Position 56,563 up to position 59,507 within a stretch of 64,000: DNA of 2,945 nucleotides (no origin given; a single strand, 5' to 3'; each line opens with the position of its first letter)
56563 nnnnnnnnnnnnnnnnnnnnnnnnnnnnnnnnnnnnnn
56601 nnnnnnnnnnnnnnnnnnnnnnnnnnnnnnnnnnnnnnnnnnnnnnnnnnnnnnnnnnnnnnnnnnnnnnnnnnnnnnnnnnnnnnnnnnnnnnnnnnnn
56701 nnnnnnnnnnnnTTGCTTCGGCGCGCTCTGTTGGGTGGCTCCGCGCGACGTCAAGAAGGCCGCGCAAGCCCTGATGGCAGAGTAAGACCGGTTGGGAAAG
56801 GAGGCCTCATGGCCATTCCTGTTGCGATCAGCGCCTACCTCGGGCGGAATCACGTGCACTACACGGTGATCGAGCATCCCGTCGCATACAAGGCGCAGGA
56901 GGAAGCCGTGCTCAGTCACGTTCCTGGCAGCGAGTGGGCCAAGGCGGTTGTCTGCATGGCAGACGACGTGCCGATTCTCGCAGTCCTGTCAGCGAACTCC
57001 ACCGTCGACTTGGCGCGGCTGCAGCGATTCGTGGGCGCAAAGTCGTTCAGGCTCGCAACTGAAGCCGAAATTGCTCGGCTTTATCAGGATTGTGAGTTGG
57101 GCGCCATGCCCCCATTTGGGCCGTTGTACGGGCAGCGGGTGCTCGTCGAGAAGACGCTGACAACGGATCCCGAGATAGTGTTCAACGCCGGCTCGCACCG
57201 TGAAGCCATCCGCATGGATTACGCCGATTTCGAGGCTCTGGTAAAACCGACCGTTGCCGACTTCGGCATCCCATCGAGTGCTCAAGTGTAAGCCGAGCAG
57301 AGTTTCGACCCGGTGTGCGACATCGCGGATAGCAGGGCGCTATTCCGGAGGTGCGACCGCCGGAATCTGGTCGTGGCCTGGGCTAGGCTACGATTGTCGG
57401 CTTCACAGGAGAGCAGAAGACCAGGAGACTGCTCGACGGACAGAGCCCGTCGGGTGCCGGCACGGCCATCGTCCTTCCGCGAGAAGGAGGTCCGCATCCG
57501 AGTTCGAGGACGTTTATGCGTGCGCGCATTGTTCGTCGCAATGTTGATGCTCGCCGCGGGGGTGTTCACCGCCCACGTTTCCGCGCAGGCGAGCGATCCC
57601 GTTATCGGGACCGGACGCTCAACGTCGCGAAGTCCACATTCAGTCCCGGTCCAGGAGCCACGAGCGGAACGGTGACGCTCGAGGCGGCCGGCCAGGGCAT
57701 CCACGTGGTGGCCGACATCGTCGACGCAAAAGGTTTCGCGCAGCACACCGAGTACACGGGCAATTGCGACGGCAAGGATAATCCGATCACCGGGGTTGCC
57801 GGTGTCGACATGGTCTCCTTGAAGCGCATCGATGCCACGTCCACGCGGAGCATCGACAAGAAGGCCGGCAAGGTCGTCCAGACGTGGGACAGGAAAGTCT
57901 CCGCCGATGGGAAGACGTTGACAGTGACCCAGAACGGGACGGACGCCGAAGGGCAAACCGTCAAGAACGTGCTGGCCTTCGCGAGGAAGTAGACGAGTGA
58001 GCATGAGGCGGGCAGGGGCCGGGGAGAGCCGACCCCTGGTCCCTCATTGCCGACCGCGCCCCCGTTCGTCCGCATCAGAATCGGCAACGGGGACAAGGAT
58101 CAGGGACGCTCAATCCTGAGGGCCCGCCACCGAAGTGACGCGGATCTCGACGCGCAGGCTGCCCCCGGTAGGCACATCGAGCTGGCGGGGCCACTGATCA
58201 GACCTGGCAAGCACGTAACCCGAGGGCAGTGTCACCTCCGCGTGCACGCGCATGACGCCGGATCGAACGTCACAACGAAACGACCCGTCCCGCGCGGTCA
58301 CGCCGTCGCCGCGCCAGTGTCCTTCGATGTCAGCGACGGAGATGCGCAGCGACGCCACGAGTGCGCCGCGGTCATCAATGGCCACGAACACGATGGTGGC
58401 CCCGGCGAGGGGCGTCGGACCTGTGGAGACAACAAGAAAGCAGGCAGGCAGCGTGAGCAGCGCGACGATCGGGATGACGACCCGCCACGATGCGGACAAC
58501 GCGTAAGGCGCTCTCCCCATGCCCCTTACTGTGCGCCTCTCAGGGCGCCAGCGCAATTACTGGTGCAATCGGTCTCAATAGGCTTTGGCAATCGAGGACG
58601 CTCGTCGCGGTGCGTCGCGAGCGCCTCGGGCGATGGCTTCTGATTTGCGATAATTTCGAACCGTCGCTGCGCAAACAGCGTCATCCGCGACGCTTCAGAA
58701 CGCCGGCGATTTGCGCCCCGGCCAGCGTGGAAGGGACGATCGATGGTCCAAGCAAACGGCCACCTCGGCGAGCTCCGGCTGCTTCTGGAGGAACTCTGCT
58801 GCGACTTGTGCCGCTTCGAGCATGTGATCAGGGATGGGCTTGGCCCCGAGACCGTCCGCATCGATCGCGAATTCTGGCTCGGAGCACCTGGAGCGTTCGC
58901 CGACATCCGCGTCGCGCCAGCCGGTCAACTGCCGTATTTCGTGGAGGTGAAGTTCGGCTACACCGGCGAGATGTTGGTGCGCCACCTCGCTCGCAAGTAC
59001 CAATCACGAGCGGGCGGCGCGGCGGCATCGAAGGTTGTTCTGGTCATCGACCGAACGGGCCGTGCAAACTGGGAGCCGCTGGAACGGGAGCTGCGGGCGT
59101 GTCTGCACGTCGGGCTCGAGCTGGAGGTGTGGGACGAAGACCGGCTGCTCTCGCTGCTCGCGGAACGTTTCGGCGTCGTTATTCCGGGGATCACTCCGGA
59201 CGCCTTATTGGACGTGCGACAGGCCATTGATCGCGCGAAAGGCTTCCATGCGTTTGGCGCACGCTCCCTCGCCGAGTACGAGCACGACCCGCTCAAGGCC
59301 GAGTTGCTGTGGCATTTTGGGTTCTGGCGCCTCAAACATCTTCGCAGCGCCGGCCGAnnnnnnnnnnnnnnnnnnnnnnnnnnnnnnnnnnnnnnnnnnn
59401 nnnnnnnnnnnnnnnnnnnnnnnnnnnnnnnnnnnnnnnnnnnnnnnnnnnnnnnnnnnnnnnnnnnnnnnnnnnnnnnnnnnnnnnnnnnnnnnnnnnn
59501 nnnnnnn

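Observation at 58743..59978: Fusion of a PD-(D/E)xK nuclease-like domain to a class III nucleotide cyclase, next to an IS630 insertion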

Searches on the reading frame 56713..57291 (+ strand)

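Call 3: search_protein_families(library=pfam, proteins=[window:56713-57291:+], max_evalue=0.1)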
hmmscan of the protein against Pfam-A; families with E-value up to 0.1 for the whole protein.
window:56713-57291:+ (192 aa): 1 family
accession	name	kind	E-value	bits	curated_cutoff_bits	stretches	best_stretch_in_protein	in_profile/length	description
PF04073.20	tRNA_edit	-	1.1e-22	80.8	25.5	1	55-174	1-121/123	Aminoacyl-tRNA editing domain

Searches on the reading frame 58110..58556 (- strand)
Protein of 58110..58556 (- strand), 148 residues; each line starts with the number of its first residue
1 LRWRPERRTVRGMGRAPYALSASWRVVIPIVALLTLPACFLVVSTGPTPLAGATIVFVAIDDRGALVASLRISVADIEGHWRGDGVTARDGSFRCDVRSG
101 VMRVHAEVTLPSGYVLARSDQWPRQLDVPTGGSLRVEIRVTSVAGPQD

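Call 3: search_protein_families(library=pfam, proteins=[window:58110-58556:-], max_evalue=0.1)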
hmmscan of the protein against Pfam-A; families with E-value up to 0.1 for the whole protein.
window:58110-58556:- (148 aa): 1 family
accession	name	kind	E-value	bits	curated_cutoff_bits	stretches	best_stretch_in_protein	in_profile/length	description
PF13620.12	CarboxypepD_reg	-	0.0057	17.4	32.3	1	61-108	8-56/82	Carboxypeptidase regulatory-like domain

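Call 4: search_protein_families(library=padloc, proteins=[window:58110-58556:-], max_evalue=0.1)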
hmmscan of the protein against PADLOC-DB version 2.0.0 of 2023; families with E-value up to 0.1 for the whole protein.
window:58110-58556:- (148 aa): 0 families

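Call 5: search_protein_families(library=ncbifam, proteins=[window:58110-58556:-], max_evalue=0.1)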
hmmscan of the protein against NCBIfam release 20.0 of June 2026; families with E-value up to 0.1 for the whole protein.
window:58110-58556:- (148 aa): 1 family
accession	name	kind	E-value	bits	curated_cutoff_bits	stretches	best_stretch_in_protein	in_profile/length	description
NF003723.0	PRK05329.2-1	equivalog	0.0016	17.2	680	1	16-131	97-210/436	glycerol-3-phosphate dehydrogenase subunit GlpB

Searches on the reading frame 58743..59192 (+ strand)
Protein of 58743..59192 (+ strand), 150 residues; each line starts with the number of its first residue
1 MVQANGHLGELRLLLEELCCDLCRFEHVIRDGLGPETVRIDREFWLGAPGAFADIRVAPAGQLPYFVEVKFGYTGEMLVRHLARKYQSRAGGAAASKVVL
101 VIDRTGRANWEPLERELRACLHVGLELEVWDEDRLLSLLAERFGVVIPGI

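Call 65: search_protein_families(library=pfam, alignment_id=A4, max_evalue=1)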
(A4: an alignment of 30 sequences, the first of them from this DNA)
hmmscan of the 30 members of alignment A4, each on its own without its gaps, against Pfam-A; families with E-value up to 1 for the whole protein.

A. member 1, seq(150 aa): 1 family
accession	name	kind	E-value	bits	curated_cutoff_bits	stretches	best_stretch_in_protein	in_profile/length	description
PF18154.6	pPIWI_RE_REase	-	0.11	13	26.1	1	53-143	27-113/117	REase associating with pPIWI_RE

B. families by the number of members that match (of 30 scanned): 12 families
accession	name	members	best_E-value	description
PF18154.6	pPIWI_RE_REase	7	0.00014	REase associating with pPIWI_RE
PF13020.12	NOV_C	2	0.05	Protein NO VEIN, C-terminal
PF17853.6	GGDEF_2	2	0.065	GGDEF-like domain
PF23363.1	DUF7089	1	0.046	Family of unknown function (DUF7089)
PF12048.14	DUF3530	1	0.073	Protein of unknown function (DUF3530)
PF08011.17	PDDEXK_9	1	0.09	PD-(D/E)XK nuclease superfamily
PF18402.7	Thioredoxin_14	1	0.099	Thioredoxin-like domain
PF01646.22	Herpes_UL24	1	0.14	Herpes virus proteins UL24 and UL76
PF07788.17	PDDEXK_10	1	0.16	PD-(D/E)XK nuclease superfamily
PF02078.22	Synapsin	1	0.27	Synapsin, N-terminal domain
PF12221.13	HflK_N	1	0.27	Bacterial membrane protein N terminal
PF07557.16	Shugoshin_C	1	0.33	Shugoshin C terminus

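Call 66: search_solved_structures(query=A4, max_evalue=10, show_alignments=3)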
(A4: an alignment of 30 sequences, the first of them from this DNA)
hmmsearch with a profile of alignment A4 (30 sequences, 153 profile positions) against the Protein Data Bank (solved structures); distinct sequences matched with E-value up to 10: 1.
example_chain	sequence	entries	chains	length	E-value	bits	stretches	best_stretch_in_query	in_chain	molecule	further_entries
4hhu_A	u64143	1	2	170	0.16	15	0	85-122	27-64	OR280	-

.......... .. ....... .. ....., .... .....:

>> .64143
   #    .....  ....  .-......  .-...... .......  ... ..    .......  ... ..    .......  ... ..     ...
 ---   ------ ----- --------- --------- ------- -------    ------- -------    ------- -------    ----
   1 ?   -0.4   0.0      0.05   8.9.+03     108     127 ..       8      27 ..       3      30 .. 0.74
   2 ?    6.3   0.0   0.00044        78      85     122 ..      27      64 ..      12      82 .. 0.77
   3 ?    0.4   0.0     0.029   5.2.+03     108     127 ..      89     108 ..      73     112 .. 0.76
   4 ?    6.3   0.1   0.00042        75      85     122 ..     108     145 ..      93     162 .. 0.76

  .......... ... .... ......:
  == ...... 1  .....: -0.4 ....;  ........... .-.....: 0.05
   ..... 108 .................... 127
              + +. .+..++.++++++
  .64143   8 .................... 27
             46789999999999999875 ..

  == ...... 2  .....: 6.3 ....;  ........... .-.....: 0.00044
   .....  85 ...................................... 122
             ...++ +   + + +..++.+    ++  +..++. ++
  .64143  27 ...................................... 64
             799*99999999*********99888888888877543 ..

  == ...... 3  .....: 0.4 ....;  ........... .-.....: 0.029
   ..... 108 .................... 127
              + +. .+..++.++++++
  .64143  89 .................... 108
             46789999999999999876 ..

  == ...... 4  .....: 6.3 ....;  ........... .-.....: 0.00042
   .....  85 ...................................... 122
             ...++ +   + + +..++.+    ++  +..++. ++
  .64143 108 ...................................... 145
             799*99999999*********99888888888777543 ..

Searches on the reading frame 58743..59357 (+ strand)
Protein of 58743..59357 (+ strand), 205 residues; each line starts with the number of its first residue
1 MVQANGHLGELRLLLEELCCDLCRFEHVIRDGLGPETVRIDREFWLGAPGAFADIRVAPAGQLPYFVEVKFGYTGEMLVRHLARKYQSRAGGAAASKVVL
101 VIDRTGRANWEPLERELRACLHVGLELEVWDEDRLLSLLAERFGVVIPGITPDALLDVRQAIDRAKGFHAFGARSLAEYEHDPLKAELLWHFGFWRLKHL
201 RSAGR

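Call 19: search_protein_representatives(protein=window:58743-59357:+)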
Query: 205 residues. Proteins with E-value up to 0.001 (for the whole library): 232; up to 1e-10: 184; up to 1e-30: 59. The best 150 are listed.
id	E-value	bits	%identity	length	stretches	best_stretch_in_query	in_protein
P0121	8.0e-84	297.0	69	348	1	6-204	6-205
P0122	5.4e-66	238.7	56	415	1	6-202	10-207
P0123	2.0e-65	236.9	59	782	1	6-202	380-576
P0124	3.8e-62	226.2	55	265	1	10-202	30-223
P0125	1.1e-61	224.6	55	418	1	8-202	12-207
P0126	2.5e-55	203.9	52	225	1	6-200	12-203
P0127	1.3e-54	201.6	55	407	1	9-205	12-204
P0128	9.5e-54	198.7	56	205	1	4-190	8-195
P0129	9.7e-52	192.2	82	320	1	95-205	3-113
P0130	6.0e-51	189.6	50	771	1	4-200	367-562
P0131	6.6e-51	189.4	49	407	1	9-205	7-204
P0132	6.5e-49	182.9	50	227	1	9-204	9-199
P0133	1.4e-48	181.8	48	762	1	3-205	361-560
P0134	3.2e-48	180.6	50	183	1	6-174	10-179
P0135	5.4e-48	179.9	48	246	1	9-203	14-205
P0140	3.1e-44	167.6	47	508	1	10-201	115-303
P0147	3.4e-41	157.7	45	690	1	4-201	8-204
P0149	4.8e-41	157.2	43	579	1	6-203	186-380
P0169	3.3e-34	134.9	42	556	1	9-204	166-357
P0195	4.8e-28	114.7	39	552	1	6-198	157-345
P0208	6.3e-25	104.5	34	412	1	5-200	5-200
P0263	1.3e-14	70.8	28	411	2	9-200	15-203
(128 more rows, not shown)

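Call 21: search_protein_families(library=pfam, proteins=[P0123, P0130, P0133, P0140, P0147, P0149, P0169, P0195, P0263, P0208], max_evalue=0.01)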
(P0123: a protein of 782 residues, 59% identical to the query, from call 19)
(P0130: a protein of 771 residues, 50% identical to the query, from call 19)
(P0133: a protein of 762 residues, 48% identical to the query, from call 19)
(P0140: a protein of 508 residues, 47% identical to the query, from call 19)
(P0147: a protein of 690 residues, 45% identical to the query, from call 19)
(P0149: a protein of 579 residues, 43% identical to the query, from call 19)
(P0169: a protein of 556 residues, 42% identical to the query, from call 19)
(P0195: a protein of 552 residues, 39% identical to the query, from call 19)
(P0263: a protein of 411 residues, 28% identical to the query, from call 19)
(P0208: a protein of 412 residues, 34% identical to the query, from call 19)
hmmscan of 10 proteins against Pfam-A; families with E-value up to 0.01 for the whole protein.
P0123 (782 aa): 4 families
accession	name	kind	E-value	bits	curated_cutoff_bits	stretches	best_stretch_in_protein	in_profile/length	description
PF00069.31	Pkinase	-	2.3e-49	168.6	31.7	1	62-313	1-255/263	Protein kinase domain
PF07714.23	PK_Tyr_Ser-Thr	-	7.5e-33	114.4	23.1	1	65-312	4-251/258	Protein tyrosine and serine/threonine kinase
PF01636.29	APH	-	3.2e-05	24.2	23.2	0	87-179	22-110/239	Phosphotransferase enzyme family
PF18154.6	pPIWI_RE_REase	-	0.0079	16.7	26.1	0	426-518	27-114/117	REase associating with pPIWI_RE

P0130 (771 aa): 3 families
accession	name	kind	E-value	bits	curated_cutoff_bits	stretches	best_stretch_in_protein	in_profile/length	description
PF00069.31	Pkinase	-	6.9e-46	157.2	31.7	1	40-300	1-258/263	Protein kinase domain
PF07714.23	PK_Tyr_Ser-Thr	-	2.3e-27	96.4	23.1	1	42-293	3-249/258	Protein tyrosine and serine/threonine kinase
PF01636.29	APH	-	0.0041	17.3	23.2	0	56-155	15-108/239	Phosphotransferase enzyme family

P0133 (762 aa): 5 families
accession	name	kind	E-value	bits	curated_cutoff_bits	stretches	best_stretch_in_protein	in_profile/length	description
PF00069.31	Pkinase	-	3.6e-45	154.9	31.7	1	42-299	1-253/263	Protein kinase domain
PF07714.23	PK_Tyr_Ser-Thr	-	5.2e-24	85.4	23.1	1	45-299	4-250/258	Protein tyrosine and serine/threonine kinase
PF06293.20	Kdo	-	8.5e-06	25.8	21.3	1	91-193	61-166/207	Lipopolysaccharide kinase (Kdo/WaaP) family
PF03109.22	ABC1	-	1e-05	25.2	22.9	1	116-197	142-215/244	ABC1 atypical kinase-like domain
PF01636.29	APH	-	0.001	19.3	23.2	0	86-161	35-110/239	Phosphotransferase enzyme family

P0140 (508 aa): 3 families
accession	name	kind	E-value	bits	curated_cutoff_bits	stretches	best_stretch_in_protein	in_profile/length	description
PF00498.31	FHA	-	6.7e-17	62.1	20.7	1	11-73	2-67/67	FHA domain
PF16697.10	Yop-YscD_cpl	-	4.6e-13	49.7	33.2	1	7-82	16-93/94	Inner membrane component of T3SS, cytoplasmic domain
PF00211.25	Guanylate_cyc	-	2.5e-08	34.2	21.9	1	316-503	3-180/183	Adenylate and Guanylate cyclase catalytic domain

P0147 (690 aa): 5 families
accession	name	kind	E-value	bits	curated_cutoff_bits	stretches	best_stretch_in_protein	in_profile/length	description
PF00069.31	Pkinase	-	2.9e-44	151.9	31.7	1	433-677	1-257/263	Protein kinase domain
PF07714.23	PK_Tyr_Ser-Thr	-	4.4e-33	115.1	23.1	1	438-678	6-255/258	Protein tyrosine and serine/threonine kinase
PF00211.25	Guanylate_cyc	-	9.6e-07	29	21.9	1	218-394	5-171/183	Adenylate and Guanylate cyclase catalytic domain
PF03109.22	ABC1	-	0.00012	21.8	22.9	0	538-577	176-215/244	ABC1 atypical kinase-like domain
PF01636.29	APH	-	0.00063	20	23.2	1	442-578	66-199/239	Phosphotransferase enzyme family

P0149 (579 aa): 4 families
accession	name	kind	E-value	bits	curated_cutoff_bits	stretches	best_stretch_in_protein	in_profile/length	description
PF13676.11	TIR_2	-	5.1e-22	79.1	28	1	5-125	1-120/122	TIR domain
PF01582.25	TIR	-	1.6e-05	25.2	21.3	1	6-92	5-96/179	TIR domain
PF00211.25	Guanylate_cyc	-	0.003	17.6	21.9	1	392-554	5-158/183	Adenylate and Guanylate cyclase catalytic domain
PF08937.16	ThsB_TIR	-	0.0044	17.8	21.2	0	6-95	1-98/100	Thoeris protein ThsB, TIR-like domain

P0169 (556 aa): 6 families
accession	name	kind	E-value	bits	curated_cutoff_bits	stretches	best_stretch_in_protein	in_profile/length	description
PF13676.11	TIR_2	-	1e-22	81.3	28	1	4-112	1-109/122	TIR domain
PF08937.16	ThsB_TIR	-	1.4e-05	25.8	21.2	1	44-92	49-97/100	Thoeris protein ThsB, TIR-like domain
PF01582.25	TIR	-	4.4e-05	23.8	21.3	1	5-83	5-85/179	TIR domain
PF10137.14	CAP12-PCTIR_TIR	-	7.3e-05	23.2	24.7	1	4-72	2-70/119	CAP12/Pycsar effector protein, TIR domain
PF00211.25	Guanylate_cyc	-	9.3e-05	22.5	21.9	1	365-537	2-164/183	Adenylate and Guanylate cyclase catalytic domain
PF13271.11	DUF4062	-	0.0053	17.4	24.7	0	4-62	2-61/82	Domain of unknown function (DUF4062)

P0195 (552 aa): 4 families
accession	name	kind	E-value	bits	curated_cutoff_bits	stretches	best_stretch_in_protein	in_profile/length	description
PF13676.11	TIR_2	-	8e-24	84.9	28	1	5-117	2-121/122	TIR domain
PF00211.25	Guanylate_cyc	-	5.5e-05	23.3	21.9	1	360-545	4-179/183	Adenylate and Guanylate cyclase catalytic domain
PF01582.25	TIR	-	0.00017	21.9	21.3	1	12-80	14-82/179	TIR domain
PF05014.21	Nuc_deoxyrib_tr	-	0.0029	18.2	28.8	1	45-87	54-95/117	Nucleoside 2-deoxyribosyltransferase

P0263 (411 aa): 1 family
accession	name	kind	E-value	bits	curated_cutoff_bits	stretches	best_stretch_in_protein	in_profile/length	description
PF00211.25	Guanylate_cyc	-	0.00076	19.6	21.9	1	220-395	6-171/183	Adenylate and Guanylate cyclase catalytic domain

P0208 (412 aa): 1 family
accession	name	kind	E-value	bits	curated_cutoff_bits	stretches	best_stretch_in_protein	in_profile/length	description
PF00211.25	Guanylate_cyc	-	8.2e-09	35.7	21.9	1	215-402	4-181/183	Adenylate and Guanylate cyclase catalytic domain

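Call 29: predict_structure(alignment_id=A2)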
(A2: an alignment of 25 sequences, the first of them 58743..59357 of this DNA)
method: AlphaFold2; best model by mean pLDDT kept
length: 205 residues; sequences in the alignment: 25
mean_pLDDT: 81.9   pTM: 0.78
mean pLDDT of the five models: 81.9, 81.7, 80.4, 79.6, 76.6
residues with pLDDT >= 90: 92; 70-90: 62; 50-70: 45; < 50: 6
segments of 3 or more residues with pLDDT < 50: 1-4
pLDDT, mean of each block of 10 residues (from residue 1): 56 90 89 89 89 94 96 92 86 85 84 94 93 93 89 83 71 62 59 60 53
secondary structure, 60 per line:
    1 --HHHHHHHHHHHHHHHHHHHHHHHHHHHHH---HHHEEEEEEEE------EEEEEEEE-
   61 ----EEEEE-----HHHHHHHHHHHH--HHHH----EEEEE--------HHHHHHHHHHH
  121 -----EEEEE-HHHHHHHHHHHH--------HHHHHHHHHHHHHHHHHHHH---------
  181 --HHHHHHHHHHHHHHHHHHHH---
elements in order: H3-31 E38-45 E52-59 E65-69 H75-86 H89-92 E97-101 H110-120 E126-130 H132-143 H152-171 H183-202

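Call 32: fold_search(model_id=the predicted structure, library=pdb)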
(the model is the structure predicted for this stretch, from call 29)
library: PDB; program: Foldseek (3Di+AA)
matches with E <= 10: 945; with E <= 0.001: 0
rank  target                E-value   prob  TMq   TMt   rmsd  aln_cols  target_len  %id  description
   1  7edb_A                1.4e-03  1.00  0.39  0.25   7.5       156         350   13  EcoT38I restriction endonuclease complexed with DNA (released 2022-03-16)
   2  4dap                  7.9e-03  0.99  0.33  0.29   5.1       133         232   14  The structure of Escherichia coli SfsA (released 2013-08-14)
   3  7e8r                  1.4e-02  0.92  0.38  0.25   7.3       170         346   10  EcoT38I restriction endonuclease (released 2022-03-02)
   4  3dnx                  1.6e-02  0.89  0.29  0.39  12.5       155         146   10  SPO1766 protein of unknown function from Silicibacter pomeroyi. (released 2008-09-02)
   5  8q3k_E                2.4e-02  0.95  0.33  0.33   9.9       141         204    9  The open state of the ASFV apo-RNA polymerase (released 2024-02-14)
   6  2dfe                  3.7e-02  0.33  0.24  0.23  16.0       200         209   15  Crystal structure of Tk-RNase HII(1-200)-C (released 2007-03-06)
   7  6wma_A                4.4e-02  0.44  0.22  0.15  11.9       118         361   14  Crystal structure of a soluble variant of full-length human APOBEC3G (pH 7.6) (released 2020-12-23)
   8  6p40_A                4.4e-02  0.30  0.23  0.15  18.2       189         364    7  Crystal Structure of Full Length APOBEC3G FKL (released 2020-02-12)
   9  8q3b_E                4.7e-02  0.95  0.34  0.34   6.8       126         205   11  The closed state of the ASFV apo-RNA polymerase (released 2024-02-14)
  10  2vld_A                4.7e-02  0.82  0.28  0.26   6.0       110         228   13  crystal structure of a repair endonuclease from Pyrococcus abyssi (released 2009-05-19)
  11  6wmc_A                5.0e-02  0.57  0.24  0.15  11.7       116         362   12  Crystal structure of a soluble variant of full-length human APOBEC3G (pH 9.0) (released 2020-12-23)
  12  2bhn_C                5.0e-02  0.41  0.22  0.23  19.3       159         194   12  XPF from Aeropyrum pernix (released 2005-02-23)
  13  8cbl_E                5.7e-02  0.21  0.21  0.08  16.2       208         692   10  Structure of human mitochondrial RNase Z in complex with mitochondrial pre-tRNA-His(0,Ser) (released 2024-06-12)
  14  7tid_E                6.4e-02  0.38  0.25  0.18   8.8       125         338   11  Structure of the yeast clamp loader (Replication Factor C RFC) bound to the sliding clamp (Proliferating Cell Nuclear  (released 2022-02-16)
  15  1omz_B                6.8e-02  0.60  0.22  0.19   7.9        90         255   17  crystal structure of mouse alpha-1,4-N-acetylhexosaminyltransferase (EXTL2) in complex with UDPGalNAc (released 2003-04-22)
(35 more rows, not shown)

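Call 56: find_homologous_proteins(query=P0149, max_evalue=1e-10)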
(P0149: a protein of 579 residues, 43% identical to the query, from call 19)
Query P0149 (579 aa): 12 proteins with E <= 1e-10 among 8000 candidates.
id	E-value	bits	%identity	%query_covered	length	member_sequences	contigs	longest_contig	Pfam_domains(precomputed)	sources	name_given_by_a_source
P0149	0.0e+0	1309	100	100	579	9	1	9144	PF01582.26,PF13676.12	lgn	-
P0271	5.6e-225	767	62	99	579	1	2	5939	PF13676.12,PF00211.26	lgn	-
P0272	9.8e-115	403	47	68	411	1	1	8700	PF00211.26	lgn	-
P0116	1.7e-105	372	46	61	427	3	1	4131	PF00211.26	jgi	jgi:class 3 adenylate cyclase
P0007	1.2e-99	353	44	61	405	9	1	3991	-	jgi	jgi:class 3 adenylate cyclase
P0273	1.5e-99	352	46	65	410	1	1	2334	PF00211.26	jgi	jgi:class 3 adenylate cyclase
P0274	3.2e-99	351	44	64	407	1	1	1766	PF00211.26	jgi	jgi:adenylate cyclase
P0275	7.0e-99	350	45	64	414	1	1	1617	-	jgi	-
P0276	1.2e-98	349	46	62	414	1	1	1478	PF00211.26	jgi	jgi:adenylate cyclase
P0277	9.4e-93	330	42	61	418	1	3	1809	PF00211.26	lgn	-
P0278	9.5e-82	294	45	62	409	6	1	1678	-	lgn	-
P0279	1.4e-80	290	43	62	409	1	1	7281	-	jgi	jgi:adenylate cyclase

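Call 57: find_encoding_contigs(protein=P0149, flank=8000, max_places=3)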
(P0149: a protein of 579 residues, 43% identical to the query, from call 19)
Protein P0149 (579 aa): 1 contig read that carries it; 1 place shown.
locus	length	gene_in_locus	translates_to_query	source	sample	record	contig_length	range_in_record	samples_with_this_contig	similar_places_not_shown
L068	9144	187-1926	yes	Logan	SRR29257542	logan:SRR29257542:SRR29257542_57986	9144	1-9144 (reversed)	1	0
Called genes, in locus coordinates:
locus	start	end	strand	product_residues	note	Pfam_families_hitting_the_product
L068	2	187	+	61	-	?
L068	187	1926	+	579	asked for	PF01582:TIR (faint), PF13676:TIR_2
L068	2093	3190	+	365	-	PF08308:PEGA (weak)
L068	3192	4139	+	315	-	-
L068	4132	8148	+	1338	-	PF13432:TPR_16 (weak), PF14559:TPR_19 (weak), PF13432:TPR_16 (weak), PF14559:TPR_19 (weak), PF13424:TPR_12 (weak), PF13432:TPR_16 (weak), PF13424:TPR_12 (weak), PF13414:TPR_11 (weak), +22 more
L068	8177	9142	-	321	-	?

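Call 58: find_encoding_contigs(protein=P0271, flank=8000, max_places=3)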
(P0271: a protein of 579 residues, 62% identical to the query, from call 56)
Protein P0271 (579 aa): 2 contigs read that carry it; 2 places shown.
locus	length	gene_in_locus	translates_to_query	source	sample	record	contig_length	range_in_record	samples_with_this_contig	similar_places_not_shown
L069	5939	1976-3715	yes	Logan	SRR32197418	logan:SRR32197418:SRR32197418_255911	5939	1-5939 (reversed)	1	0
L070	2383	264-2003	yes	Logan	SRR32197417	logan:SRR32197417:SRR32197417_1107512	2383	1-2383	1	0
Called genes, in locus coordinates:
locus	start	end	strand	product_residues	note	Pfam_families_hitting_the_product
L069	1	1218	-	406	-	?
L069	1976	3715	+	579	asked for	PF13676:TIR_2, PF00211:Guanylate_cyc (weak)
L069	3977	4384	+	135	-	PF02036:SCP2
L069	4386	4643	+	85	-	-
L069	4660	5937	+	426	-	?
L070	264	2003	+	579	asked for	PF13676:TIR_2, PF00211:Guanylate_cyc (weak)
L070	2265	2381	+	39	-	?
